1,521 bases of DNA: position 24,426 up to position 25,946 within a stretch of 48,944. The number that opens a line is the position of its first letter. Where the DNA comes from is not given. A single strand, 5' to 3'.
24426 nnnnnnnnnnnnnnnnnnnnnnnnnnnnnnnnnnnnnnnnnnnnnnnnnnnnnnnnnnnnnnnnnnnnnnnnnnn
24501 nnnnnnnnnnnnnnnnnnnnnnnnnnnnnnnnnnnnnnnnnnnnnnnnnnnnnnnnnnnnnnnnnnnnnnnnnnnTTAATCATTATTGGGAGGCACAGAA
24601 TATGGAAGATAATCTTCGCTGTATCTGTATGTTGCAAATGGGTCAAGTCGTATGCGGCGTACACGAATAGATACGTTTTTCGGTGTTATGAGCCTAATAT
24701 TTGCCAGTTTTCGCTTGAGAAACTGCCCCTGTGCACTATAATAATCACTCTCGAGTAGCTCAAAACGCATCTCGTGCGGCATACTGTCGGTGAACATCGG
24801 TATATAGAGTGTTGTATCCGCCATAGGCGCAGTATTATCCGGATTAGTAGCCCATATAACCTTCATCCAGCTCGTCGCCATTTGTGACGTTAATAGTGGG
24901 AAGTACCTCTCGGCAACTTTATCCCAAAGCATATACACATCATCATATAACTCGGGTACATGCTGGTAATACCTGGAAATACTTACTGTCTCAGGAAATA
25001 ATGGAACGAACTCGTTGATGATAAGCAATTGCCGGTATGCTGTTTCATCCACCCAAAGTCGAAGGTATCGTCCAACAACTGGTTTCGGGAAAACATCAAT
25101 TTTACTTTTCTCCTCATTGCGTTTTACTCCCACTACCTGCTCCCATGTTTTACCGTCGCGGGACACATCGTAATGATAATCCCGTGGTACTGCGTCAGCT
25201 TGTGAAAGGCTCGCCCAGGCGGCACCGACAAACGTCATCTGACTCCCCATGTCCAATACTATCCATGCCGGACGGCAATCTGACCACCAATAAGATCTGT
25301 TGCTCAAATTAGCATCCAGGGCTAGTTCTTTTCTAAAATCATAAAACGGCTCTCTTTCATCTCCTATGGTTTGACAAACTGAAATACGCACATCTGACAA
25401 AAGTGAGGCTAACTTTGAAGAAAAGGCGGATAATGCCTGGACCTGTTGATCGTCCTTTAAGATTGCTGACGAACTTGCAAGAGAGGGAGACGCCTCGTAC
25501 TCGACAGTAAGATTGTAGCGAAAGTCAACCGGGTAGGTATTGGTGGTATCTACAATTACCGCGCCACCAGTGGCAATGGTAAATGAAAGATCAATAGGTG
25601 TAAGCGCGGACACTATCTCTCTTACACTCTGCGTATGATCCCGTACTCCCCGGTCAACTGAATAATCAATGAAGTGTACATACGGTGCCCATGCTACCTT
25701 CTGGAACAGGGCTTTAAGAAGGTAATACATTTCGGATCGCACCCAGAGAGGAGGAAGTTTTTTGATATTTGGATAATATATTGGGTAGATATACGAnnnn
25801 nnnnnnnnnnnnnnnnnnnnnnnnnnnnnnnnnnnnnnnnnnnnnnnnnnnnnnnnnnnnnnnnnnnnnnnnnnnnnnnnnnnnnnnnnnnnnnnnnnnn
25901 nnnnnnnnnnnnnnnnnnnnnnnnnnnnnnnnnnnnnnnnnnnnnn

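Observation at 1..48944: About 49 kb of uninterrupted glycan genes with a striking parts list and striking absences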

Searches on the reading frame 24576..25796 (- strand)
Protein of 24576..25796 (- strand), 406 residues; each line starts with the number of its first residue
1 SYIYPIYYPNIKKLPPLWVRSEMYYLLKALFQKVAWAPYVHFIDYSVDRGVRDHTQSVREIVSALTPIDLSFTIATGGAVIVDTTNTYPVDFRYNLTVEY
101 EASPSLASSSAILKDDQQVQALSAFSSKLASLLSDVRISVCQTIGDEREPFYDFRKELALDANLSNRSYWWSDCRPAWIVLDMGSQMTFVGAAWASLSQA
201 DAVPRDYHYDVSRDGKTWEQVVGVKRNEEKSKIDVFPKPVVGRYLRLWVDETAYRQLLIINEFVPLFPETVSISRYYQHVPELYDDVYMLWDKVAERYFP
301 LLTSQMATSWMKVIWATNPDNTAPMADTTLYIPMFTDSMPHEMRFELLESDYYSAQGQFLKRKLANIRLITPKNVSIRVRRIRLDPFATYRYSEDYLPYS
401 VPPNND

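Call 63: search_protein_families(library=pfam, proteins=[window:24576-25796:-], max_evalue=10)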
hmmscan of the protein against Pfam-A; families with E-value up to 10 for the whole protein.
window:24576-25796:- (406 aa): 2 families
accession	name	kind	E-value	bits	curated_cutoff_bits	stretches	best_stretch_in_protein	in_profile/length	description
PF00754.31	F5_F8_type_C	-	2.3e-11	44.4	28.2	1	155-251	13-114/127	F5/8 type C domain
PF22633.2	F5_F8_type_C_2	-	9.5e-07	29.8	27.8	1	159-247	2-91/91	NedA-like, galactose-binding domain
